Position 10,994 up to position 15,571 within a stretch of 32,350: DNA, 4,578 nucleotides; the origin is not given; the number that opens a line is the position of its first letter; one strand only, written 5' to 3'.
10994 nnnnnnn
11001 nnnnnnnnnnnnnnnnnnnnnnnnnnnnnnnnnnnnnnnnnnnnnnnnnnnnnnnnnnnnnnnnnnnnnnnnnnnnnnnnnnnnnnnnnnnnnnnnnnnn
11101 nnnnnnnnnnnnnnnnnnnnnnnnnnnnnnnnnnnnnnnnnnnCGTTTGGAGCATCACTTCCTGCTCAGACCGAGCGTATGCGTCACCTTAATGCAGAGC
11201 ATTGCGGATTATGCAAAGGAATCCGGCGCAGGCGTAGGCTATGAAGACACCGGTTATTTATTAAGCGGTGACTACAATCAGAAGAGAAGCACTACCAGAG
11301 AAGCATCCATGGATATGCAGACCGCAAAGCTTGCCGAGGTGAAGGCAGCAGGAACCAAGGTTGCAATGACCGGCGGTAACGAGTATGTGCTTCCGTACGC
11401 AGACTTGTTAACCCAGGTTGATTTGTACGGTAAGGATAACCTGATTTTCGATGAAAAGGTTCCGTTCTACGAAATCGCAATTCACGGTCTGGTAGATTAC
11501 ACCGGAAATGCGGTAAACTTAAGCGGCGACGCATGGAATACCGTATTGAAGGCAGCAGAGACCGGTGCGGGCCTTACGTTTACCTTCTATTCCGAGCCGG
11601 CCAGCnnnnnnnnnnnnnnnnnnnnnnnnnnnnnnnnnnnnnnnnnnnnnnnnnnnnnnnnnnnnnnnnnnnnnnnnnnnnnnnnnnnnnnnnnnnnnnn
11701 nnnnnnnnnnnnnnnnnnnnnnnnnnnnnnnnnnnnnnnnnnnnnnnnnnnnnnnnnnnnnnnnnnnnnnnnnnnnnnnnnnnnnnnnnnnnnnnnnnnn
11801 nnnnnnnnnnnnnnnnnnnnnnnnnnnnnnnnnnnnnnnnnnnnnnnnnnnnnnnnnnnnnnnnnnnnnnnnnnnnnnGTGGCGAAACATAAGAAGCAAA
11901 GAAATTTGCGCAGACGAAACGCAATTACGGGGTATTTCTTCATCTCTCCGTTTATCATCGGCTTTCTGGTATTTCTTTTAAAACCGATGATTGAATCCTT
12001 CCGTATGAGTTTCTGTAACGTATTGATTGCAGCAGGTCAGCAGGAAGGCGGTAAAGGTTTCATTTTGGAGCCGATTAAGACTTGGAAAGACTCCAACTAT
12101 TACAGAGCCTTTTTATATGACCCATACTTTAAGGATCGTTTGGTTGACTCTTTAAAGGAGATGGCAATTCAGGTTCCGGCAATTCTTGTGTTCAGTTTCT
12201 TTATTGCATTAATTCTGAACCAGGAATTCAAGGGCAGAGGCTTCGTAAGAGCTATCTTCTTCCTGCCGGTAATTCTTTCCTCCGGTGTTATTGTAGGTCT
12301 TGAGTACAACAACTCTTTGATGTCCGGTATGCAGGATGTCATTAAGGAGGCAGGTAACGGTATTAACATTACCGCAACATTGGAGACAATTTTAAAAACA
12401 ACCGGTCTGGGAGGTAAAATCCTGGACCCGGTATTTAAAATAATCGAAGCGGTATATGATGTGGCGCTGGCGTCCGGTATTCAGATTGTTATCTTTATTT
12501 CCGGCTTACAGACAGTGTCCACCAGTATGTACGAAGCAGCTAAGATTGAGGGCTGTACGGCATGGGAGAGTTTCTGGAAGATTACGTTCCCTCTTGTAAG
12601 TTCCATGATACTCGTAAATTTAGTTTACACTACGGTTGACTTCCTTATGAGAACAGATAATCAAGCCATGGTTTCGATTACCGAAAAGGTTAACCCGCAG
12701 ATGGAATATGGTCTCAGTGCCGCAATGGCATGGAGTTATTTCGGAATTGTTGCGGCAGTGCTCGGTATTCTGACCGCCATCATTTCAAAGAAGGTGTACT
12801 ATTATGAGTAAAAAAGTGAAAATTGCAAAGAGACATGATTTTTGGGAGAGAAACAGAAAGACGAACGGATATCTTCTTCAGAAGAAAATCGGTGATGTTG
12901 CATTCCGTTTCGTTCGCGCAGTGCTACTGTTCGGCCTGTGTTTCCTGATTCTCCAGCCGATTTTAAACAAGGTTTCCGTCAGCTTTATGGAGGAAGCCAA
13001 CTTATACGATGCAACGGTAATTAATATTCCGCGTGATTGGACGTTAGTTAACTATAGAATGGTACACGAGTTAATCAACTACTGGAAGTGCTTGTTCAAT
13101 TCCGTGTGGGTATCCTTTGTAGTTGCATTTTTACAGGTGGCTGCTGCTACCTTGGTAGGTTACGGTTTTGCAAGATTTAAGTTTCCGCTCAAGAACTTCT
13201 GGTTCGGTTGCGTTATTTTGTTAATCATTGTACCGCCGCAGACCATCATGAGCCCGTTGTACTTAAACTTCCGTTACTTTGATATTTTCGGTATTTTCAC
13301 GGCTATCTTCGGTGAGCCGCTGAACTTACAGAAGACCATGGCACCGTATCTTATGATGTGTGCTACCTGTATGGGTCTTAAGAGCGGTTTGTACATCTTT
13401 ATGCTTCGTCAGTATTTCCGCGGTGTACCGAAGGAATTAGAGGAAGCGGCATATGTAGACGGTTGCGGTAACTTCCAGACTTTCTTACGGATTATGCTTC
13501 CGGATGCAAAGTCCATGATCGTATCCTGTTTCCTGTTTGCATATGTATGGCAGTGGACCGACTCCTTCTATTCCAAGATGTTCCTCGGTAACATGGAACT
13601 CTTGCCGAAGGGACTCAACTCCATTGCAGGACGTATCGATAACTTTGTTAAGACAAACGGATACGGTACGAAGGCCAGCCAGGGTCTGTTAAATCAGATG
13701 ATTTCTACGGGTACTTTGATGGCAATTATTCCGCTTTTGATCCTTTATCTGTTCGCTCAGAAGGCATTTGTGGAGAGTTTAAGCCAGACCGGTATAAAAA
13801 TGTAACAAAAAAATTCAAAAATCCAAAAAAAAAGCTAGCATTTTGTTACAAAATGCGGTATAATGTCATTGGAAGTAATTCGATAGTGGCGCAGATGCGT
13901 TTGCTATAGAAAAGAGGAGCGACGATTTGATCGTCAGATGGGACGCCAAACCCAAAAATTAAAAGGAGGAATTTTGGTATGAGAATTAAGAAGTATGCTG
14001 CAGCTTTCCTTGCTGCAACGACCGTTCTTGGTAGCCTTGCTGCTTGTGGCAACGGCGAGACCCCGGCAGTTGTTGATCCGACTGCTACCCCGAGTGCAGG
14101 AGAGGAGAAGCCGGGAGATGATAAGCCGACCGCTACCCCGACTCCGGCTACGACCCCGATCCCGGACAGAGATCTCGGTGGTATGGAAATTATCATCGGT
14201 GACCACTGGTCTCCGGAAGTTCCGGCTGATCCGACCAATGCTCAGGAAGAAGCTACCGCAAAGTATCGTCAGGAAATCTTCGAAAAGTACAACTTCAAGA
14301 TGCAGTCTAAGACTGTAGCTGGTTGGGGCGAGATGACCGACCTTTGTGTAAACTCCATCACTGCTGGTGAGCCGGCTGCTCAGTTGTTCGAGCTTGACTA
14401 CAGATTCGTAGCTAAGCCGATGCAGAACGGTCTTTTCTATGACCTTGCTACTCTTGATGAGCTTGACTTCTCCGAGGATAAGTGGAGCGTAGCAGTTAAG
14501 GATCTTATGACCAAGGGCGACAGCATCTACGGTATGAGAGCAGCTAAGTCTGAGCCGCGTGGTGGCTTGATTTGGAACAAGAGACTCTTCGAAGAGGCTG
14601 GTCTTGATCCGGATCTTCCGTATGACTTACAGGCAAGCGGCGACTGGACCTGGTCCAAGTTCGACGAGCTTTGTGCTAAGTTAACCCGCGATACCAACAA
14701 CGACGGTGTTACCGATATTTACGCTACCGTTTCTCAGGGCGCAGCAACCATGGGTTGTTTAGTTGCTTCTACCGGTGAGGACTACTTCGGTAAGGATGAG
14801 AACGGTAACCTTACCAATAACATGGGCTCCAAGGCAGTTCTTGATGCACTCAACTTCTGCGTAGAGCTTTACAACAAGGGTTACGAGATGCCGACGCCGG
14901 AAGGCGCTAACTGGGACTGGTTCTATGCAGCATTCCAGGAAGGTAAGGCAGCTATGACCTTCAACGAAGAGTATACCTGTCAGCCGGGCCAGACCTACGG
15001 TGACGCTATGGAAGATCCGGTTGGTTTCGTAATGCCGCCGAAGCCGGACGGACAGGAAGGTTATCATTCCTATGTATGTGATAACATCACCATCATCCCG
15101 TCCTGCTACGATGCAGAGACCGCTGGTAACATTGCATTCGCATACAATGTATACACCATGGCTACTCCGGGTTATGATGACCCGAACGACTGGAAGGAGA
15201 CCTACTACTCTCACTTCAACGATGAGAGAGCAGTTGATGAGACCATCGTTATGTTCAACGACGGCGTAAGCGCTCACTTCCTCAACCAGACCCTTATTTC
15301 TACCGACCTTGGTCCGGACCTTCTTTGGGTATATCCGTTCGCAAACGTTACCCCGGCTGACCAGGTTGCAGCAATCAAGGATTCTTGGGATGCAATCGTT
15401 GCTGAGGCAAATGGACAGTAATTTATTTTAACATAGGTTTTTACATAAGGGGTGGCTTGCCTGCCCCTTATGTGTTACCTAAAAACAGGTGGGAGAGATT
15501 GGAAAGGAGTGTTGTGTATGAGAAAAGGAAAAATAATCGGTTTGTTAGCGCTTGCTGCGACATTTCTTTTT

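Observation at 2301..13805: One operon joins two ABC permease pairs around an unexplained NHL-propeller / Yip1 / 855-aa lipoprotein module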

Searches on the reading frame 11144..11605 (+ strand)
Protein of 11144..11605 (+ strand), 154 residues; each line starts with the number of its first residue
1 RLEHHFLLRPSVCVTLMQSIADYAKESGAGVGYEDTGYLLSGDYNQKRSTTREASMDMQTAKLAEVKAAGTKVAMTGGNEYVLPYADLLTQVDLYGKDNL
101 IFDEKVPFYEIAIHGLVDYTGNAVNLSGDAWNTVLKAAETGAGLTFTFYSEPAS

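Call 37: search_solved_structures(query=A2, max_evalue=10, show_alignments=3)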
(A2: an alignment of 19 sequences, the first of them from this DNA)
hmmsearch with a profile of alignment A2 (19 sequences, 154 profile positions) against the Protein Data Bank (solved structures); distinct sequences matched with E-value up to 10: 7.
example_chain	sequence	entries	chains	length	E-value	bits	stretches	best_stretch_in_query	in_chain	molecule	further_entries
6khh_A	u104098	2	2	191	0.043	16.6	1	87-116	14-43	Imidazoleglycerol-phosphate dehydratase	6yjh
9m85_A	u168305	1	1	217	0.045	16.6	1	87-116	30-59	Imidazoleglycerol-phosphate dehydratase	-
8wmp_A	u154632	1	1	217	0.048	16.5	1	87-116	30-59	Imidazoleglycerol-phosphate dehydratase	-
7fcy_A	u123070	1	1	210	0.056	16.2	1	86-116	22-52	Imidazoleglycerol-phosphate dehydratase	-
7wu7_4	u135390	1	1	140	0.057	16.2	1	22-86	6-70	Prefoldin subunit 4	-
4gqu_A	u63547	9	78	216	0.06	16.1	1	87-116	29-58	Imidazoleglycerol-phosphate dehydratase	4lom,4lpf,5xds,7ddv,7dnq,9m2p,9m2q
5zqn_A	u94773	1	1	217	0.061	16.1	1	87-116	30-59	Imidazoleglycerol-phosphate dehydratase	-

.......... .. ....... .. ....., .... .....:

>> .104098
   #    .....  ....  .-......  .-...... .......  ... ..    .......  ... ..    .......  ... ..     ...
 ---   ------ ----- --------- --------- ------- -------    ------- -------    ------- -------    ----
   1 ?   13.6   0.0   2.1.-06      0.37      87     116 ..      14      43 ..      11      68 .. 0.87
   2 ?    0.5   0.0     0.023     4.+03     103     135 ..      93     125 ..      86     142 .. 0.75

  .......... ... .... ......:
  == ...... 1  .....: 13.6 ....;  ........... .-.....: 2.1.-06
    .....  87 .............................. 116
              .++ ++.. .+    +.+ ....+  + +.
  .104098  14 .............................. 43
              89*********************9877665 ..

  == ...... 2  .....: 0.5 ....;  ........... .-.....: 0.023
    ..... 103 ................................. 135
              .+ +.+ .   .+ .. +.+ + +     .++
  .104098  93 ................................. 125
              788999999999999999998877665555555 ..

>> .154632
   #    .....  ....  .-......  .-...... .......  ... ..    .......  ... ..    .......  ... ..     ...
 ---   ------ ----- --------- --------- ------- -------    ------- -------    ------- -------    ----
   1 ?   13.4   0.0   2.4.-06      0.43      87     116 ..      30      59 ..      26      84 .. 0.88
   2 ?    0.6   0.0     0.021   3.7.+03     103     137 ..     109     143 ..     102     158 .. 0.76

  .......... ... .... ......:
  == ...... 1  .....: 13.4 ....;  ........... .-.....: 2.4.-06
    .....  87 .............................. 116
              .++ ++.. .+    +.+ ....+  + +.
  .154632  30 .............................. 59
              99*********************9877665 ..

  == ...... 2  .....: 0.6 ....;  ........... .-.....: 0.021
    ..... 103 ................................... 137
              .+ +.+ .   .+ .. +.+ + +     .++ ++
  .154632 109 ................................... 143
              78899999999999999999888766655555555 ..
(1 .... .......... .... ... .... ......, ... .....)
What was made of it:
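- On GH129 (CAZy; NagBb type): The Asp486 region could not be aligned by sequence; the sub-profile search gave only chance hits (call 37).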

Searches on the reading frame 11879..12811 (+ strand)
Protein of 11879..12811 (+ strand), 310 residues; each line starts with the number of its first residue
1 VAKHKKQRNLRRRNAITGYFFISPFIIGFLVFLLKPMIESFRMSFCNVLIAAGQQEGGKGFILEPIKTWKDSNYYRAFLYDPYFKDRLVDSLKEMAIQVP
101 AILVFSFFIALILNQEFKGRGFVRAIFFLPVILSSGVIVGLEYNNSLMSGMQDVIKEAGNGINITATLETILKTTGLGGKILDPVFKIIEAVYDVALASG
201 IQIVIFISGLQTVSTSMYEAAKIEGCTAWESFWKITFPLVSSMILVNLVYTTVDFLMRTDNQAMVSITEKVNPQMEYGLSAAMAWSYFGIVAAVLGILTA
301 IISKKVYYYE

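Call 3: search_protein_families(library=pfam, proteins=[window:11879-12811:+], max_evalue=0.01)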
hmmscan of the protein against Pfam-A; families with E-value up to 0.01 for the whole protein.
window:11879-12811:+ (310 aa): 1 family
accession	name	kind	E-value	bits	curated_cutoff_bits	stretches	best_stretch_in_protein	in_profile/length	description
PF00528.27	BPD_transp_1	-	3.9e-05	23.9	26.4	1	198-283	64-154/184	Binding-protein-dependent transport system inner membrane component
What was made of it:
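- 11879..12811 (+): ABC importer permease P2a; starts directly after the DUF5696 stop codon. BPD_transp_1 E=3.9e-5, below the curated cut-off (call 3).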

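Call 4: search_protein_families(library=ncbifam, proteins=[window:11879-12811:+], max_evalue=0.01)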
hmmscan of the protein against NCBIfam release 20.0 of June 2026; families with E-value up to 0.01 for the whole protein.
window:11879-12811:+ (310 aa): 11 families
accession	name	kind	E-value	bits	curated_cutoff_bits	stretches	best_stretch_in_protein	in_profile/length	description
TIGR00969.1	3a0106s02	subfamily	1.1e-06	28.3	240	1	175-252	125-208/272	sulfate ABC transporter permease subunit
TIGR02141.1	modB_ABC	equivalog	2.8e-06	27.1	182.6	0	188-249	76-142/208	molybdate ABC transporter permease subunit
NF006939.0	PRK09421.1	equivalog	3.3e-06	26.7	262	0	90-140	14-64/230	molybdate ABC transporter permease subunit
TIGR01581.1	Mo_ABC_porter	hypoth_equivalog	3.9e-06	26.5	210.3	1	197-251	113-167/225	ABC transporter permease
TIGR02140.1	permease_CysW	equivalog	1.2e-05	25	329.1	1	77-251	38-193/261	sulfate ABC transporter permease subunit CysW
NF007852.0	PRK10561.1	equivalog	1.5e-05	25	335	1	74-256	58-231/295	sn-glycerol-3-phosphate ABC transporter permease UgpA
NF008232.0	PRK10999.1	equivalog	0.00031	19.6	392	1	204-252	392-439/520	maltose ABC transporter permease MalF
NF008231.0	PRK10998.1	equivalog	0.00036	20.2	261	1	200-257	169-228/296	maltose ABC transporter permease MalG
NF040932.1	ABC_arch_GlcU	equivalog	0.0005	19.8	340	1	203-254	152-200/272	glucose ABC transporter permease GlcU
NF008620.0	PRK11602.1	equivalog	0.001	18.3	442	0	218-253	177-212/291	sulfate/thiosulfate ABC transporter permease CysW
TIGR03416.1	ABC_choXWV_perm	equivalog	0.0054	16.2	363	0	206-249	169-212/267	choline ABC transporter permease subunit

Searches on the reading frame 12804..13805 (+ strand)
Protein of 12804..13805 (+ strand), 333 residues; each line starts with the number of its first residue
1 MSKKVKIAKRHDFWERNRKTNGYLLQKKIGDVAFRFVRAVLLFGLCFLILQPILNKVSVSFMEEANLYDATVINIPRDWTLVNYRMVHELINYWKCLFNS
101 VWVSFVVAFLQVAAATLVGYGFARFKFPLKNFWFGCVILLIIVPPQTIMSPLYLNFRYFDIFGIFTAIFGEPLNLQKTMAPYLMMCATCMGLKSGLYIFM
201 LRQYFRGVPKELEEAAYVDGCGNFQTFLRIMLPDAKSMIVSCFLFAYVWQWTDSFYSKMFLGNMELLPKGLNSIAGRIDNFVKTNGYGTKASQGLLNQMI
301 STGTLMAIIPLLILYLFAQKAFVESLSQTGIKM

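Call 3: search_protein_families(library=pfam, proteins=[window:12804-13805:+], max_evalue=0.01)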
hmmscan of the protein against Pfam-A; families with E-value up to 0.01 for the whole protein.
window:12804-13805:+ (333 aa): 1 family
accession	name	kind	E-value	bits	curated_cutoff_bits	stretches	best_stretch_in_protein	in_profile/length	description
PF00528.27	BPD_transp_1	-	4.5e-13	49.8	26.4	1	116-319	2-175/184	Binding-protein-dependent transport system inner membrane component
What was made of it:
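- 12804..13805 (+): ABC importer permease P2b; overlaps P2a by 8 nt. BPD_transp_1 E=4.5e-13 (call 3).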

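Call 4: search_protein_families(library=ncbifam, proteins=[window:12804-13805:+], max_evalue=0.01)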
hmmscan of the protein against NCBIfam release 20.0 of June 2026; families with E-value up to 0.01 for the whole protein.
window:12804-13805:+ (333 aa): 15 families
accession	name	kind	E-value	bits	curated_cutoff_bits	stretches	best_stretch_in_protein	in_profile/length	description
NF008210.0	PRK10973.1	equivalog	1.4e-17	64.3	297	1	36-327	11-277/281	sn-glycerol-3-phosphate ABC transporter permease UgpE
NF008231.0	PRK10998.1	equivalog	1.2e-16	61.2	261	1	84-332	72-295/296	maltose ABC transporter permease MalG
NF040932.1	ABC_arch_GlcU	equivalog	1.1e-11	44.9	340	1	42-328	9-266/272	glucose ABC transporter permease GlcU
TIGR01581.1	Mo_ABC_porter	hypoth_equivalog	1.2e-11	44.6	210.3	1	96-248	22-169/225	ABC transporter permease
TIGR03262.1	PhnU2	equivalog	2e-08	33.3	593.25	1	83-267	42-218/546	putative 2-aminoethylphosphonate ABC transporter permease subunit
NF040839.1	tungstate_WtpB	equivalog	3.7e-08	33.3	340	1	93-247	42-190/251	tungstate ABC transporter permease WtpB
NF006939.0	PRK09421.1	equivalog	3.7e-08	33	262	1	93-263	8-174/230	molybdate ABC transporter permease subunit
TIGR02141.1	modB_ABC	equivalog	9.1e-07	28.7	182.6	1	100-248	3-146/208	molybdate ABC transporter permease subunit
NF040931.1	ABC_arch_GlcT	equivalog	6.3e-06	26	360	1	95-245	49-208/278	glucose ABC transporter permease GlcT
TIGR02138.1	phosphate_pstC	equivalog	1.8e-05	23.9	196.45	1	198-315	168-286/296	phosphate ABC transporter permease subunit PstC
NF007044.0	PRK09497.1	equivalog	0.00014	21.4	348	1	39-248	13-216/285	spermidine/putrescine ABC transporter permease PotB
TIGR00974.1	3a0107s02c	equivalog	0.00018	20.7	193.45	1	203-245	150-192/272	phosphate ABC transporter permease PstA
TIGR02139.1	permease_CysT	equivalog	0.0017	18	246.1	1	100-247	55-197/265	sulfate ABC transporter permease subunit CysT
NF007047.0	PRK09500.1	equivalog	0.0021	17.7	326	1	78-269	38-216/257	spermidine/putrescine ABC transporter permease PotC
TIGR03003.1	ectoine_ehuD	equivalog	0.0052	16.7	205.2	0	26-62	173-208/212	ectoine/hydroxyectoine ABC transporter permease subunit EhuD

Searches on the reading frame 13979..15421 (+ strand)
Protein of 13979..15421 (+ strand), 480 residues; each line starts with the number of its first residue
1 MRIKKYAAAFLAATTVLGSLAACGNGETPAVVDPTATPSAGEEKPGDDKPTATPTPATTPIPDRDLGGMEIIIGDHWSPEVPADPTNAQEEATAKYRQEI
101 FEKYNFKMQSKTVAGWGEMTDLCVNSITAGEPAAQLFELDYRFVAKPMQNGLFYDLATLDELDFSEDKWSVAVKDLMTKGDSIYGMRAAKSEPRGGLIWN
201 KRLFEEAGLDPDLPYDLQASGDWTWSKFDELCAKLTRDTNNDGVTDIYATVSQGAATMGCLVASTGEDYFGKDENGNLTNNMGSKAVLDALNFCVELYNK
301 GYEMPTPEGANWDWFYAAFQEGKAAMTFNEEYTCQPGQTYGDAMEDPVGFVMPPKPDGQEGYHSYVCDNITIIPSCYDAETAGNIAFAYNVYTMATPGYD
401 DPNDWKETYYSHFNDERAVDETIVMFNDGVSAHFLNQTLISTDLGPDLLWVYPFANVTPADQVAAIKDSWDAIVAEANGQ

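Call 3: search_protein_families(library=pfam, proteins=[window:13979-15421:+], max_evalue=0.01)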
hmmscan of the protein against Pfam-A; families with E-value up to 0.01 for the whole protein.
window:13979-15421:+ (480 aa): 1 family
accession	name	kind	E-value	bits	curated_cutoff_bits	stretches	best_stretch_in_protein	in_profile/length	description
PF01547.30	SBP_bac_1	-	8.1e-17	62.6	26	1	95-358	16-273/307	Bacterial extracellular solute-binding protein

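Call 4: search_protein_families(library=ncbifam, proteins=[window:13979-15421:+], max_evalue=0.01)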
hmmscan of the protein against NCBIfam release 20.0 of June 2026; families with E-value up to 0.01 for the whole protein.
window:13979-15421:+ (480 aa): 0 families

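Call 85: search_solved_structures(query=window:13979-15421:+, max_evalue=0.01)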
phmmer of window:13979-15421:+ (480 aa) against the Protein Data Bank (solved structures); distinct sequences matched with E-value up to 0.01: 6.
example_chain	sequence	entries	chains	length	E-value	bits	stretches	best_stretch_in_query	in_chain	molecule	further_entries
6rjy_A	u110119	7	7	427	1.2e-08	37.3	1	195-306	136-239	Arabino-oligosaccharids-binding protein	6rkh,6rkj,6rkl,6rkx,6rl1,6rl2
6lce_A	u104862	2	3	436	8.3e-05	24.7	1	197-325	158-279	ABC transporter substrate binding component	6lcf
4zs9_A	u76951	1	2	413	0.00049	22.2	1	90-263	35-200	Sugar binding protein of ABC transporter system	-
4zza_A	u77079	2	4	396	0.00055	22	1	96-263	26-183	Sugar binding protein of ABC transporter system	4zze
4r9f_A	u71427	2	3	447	0.00076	21.5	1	166-359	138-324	MBP1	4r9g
6ffl_A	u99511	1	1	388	0.0073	18.3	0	229-333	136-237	Maltose/maltodextrin transport permease homologue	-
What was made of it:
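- SBP2 is closest to an arabino-oligosaccharide binder (call 85).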
